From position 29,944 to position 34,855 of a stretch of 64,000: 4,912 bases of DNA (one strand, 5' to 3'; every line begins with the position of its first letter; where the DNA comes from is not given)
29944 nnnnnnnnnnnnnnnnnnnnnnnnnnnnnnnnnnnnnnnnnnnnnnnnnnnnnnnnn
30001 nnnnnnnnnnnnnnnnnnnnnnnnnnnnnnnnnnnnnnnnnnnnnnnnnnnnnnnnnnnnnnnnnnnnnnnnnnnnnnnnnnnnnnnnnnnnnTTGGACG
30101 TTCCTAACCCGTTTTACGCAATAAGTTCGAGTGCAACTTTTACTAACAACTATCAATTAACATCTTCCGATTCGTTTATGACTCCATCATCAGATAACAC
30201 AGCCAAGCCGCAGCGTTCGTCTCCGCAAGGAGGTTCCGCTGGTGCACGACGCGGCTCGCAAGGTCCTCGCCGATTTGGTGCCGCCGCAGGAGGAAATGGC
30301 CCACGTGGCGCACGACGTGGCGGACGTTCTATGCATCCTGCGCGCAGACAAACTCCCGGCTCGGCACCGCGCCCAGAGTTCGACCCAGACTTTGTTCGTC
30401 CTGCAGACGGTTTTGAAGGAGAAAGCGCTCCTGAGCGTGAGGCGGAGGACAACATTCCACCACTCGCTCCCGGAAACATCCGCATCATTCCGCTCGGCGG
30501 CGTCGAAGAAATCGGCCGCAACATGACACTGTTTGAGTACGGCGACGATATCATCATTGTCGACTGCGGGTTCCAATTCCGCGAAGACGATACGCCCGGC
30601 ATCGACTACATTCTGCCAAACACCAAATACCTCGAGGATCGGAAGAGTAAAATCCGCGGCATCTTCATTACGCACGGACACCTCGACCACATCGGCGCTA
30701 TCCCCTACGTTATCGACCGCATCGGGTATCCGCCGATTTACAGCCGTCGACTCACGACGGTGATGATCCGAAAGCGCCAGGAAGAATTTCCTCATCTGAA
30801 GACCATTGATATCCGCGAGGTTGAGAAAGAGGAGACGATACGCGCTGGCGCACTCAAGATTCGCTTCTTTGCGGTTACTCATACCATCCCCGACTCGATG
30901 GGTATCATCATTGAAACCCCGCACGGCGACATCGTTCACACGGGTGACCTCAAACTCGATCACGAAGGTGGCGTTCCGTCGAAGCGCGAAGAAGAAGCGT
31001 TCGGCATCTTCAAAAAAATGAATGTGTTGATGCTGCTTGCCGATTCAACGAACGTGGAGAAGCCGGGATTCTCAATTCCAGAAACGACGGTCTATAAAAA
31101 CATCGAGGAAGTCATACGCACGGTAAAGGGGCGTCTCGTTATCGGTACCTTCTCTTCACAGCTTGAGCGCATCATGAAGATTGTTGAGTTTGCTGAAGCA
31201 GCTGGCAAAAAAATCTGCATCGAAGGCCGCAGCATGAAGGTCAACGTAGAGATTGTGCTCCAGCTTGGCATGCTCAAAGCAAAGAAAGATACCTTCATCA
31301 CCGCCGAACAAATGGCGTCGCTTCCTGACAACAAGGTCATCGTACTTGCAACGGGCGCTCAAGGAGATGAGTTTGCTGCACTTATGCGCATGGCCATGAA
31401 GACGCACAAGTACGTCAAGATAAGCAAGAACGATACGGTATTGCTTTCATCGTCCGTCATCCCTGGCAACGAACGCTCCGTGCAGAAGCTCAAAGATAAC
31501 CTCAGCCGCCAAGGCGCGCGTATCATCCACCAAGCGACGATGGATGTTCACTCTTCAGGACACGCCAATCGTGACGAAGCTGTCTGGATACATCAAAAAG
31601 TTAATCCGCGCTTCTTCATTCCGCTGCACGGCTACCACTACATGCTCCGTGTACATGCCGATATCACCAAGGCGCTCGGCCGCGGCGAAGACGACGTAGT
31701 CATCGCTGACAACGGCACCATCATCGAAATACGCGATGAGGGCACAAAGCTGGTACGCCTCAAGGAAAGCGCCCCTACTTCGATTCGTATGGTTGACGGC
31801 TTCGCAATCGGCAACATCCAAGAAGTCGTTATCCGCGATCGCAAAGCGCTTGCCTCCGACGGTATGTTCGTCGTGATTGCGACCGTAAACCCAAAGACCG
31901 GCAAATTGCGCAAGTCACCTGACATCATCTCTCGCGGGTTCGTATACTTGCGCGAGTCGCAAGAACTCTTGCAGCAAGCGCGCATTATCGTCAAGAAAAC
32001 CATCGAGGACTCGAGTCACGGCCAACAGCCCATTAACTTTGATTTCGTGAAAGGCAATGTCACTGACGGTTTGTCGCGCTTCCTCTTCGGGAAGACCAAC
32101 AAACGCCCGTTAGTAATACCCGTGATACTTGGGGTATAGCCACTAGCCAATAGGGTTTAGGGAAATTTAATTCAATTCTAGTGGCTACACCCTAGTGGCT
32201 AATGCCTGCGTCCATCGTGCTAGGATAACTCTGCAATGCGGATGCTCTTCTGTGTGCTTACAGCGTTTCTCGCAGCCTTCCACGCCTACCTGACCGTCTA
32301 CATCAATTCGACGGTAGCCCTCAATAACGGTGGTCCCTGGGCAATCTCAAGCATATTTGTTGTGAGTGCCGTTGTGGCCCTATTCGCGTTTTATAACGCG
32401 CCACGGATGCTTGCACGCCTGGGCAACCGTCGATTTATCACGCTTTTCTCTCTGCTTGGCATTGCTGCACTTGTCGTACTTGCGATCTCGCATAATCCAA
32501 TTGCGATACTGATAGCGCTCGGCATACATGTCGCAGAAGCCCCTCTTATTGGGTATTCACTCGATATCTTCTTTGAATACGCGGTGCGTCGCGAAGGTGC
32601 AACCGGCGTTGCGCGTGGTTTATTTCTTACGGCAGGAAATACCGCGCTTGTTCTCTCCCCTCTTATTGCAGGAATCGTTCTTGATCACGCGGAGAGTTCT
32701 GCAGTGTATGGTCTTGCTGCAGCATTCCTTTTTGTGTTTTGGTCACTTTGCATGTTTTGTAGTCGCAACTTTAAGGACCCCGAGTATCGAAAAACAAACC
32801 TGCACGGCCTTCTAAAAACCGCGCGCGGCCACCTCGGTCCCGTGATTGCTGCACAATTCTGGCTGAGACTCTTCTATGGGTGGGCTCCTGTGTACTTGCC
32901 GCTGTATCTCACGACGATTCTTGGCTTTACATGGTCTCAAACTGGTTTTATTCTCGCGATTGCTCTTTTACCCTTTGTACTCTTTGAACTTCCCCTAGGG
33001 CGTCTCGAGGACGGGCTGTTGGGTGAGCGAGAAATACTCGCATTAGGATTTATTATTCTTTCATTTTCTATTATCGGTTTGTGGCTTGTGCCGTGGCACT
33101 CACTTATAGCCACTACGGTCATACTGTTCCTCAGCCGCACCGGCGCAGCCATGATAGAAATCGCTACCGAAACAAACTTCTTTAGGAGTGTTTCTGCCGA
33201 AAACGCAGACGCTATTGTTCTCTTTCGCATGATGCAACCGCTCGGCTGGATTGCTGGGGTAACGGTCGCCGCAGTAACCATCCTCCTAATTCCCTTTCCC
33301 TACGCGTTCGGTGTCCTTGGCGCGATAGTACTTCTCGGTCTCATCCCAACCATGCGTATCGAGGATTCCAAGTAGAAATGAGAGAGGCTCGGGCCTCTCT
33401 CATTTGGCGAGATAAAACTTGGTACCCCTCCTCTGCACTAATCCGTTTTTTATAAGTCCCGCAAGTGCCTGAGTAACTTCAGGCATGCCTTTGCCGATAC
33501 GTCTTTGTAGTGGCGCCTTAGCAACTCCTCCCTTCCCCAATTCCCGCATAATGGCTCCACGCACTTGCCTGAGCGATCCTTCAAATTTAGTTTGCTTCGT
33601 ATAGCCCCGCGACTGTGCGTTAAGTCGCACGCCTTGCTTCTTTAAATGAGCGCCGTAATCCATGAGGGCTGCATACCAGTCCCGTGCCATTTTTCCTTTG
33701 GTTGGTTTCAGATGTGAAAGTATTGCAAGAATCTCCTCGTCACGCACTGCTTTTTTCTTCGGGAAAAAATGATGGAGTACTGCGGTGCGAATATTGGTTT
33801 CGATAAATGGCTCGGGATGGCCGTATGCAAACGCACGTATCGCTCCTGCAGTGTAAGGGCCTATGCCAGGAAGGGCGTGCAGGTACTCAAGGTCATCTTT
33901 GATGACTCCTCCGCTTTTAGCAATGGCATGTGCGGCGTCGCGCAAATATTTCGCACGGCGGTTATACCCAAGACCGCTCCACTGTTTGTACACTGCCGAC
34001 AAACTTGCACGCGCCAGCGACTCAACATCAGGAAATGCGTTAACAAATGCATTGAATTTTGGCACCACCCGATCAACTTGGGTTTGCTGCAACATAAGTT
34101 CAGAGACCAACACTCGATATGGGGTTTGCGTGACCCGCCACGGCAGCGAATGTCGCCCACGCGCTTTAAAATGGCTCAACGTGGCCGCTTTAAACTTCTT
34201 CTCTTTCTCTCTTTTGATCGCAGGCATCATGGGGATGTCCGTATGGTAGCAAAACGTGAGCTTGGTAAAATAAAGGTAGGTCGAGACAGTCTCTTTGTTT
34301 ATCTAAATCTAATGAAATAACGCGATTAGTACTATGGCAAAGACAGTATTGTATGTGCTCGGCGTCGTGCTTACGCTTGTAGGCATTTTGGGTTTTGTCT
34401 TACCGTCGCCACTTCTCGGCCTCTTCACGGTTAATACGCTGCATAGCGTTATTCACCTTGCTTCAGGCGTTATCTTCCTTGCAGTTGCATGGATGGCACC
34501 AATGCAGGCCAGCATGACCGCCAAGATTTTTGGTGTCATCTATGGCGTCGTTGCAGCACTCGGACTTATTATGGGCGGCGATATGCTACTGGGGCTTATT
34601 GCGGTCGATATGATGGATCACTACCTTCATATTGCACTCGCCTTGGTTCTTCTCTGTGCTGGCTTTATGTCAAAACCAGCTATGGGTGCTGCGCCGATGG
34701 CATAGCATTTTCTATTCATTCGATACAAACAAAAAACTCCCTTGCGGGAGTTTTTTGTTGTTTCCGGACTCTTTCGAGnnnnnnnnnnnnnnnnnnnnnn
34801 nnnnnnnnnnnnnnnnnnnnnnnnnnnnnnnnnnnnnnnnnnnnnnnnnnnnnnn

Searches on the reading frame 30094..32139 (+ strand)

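Call 9: search_protein_families(library=pfam, proteins=[window:30094-32139:+])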
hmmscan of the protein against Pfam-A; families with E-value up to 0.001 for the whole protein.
window:30094-32139:+ (681 aa): 4 families
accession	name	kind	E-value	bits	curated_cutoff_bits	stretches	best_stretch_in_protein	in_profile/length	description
PF22505.1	RNase_J_b_CASP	-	7.7e-42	142.5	27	1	345-470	1-126/126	Ribonuclease J, beta-CASP domain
PF17770.6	RNase_J_C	-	5.1e-24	85.6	23.8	1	579-681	1-102/102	Ribonuclease J C-terminal domain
PF00753.33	Lactamase_B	-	2.7e-16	60.5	22.7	1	141-296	5-160/196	Metallo-beta-lactamase superfamily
PF12706.13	Lactamase_B_2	-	1.9e-14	54.2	27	1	154-289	3-146/200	Beta-lactamase superfamily domain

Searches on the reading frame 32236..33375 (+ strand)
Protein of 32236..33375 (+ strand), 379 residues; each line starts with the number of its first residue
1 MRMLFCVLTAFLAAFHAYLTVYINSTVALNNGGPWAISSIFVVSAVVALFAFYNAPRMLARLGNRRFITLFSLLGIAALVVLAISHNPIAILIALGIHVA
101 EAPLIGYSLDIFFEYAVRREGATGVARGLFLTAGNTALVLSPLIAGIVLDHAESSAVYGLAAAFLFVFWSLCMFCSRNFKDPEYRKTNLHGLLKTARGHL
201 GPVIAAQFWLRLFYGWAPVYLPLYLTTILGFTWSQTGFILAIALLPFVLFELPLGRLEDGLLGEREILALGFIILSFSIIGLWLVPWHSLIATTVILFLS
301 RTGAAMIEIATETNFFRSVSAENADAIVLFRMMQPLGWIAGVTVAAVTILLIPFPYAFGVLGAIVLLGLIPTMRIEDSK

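Call 46: search_protein_families(library=pfam, proteins=[window:32236-33375:+])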
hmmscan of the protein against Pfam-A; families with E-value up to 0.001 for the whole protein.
window:32236-33375:+ (379 aa): 1 family
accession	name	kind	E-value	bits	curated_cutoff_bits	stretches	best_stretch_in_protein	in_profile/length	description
PF07690.21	MFS_1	-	5.9e-14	52.2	33.4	1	207-370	5-166/347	Major Facilitator Superfamily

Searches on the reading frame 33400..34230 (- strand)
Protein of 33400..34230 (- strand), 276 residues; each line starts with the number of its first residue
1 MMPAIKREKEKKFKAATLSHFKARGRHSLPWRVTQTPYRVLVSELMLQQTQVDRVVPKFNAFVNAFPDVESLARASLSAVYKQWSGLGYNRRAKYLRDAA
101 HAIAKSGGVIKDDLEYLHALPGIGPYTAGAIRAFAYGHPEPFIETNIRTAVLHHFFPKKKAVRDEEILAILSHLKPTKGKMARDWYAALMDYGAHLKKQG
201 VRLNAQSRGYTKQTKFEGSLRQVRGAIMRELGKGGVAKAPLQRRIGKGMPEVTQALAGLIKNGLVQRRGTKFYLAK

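Call 78: search_protein_families(library=pfam, proteins=[window:33400-34230:-], max_evalue=0.00001)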
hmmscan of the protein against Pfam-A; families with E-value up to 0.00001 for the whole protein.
window:33400-34230:- (276 aa): 2 families
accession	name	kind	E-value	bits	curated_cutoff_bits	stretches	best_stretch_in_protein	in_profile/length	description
PF00730.31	HhH-GPD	-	2.4e-15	57.2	26.2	1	42-165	1-96/108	HhH-GPD superfamily base excision DNA repair protein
PF00633.29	HHH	-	4.2e-06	26.8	24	1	107-134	3-30/30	Helix-hairpin-helix motif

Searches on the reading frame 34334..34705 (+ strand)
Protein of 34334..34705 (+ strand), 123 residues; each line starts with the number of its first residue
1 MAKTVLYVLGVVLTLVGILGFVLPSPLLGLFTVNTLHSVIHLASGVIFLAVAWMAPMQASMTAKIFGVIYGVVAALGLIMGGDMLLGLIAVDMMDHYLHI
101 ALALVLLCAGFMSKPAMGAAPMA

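Call 78: search_protein_families(library=pfam, proteins=[window:34334-34705:+], max_evalue=0.00001)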
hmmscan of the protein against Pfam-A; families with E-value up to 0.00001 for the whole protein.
window:34334-34705:+ (123 aa): 1 family
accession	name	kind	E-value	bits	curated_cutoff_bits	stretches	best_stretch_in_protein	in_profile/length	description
PF14325.12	DUF4383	-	4.7e-15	56.4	27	1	4-112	2-125/125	Domain of unknown function (DUF4383)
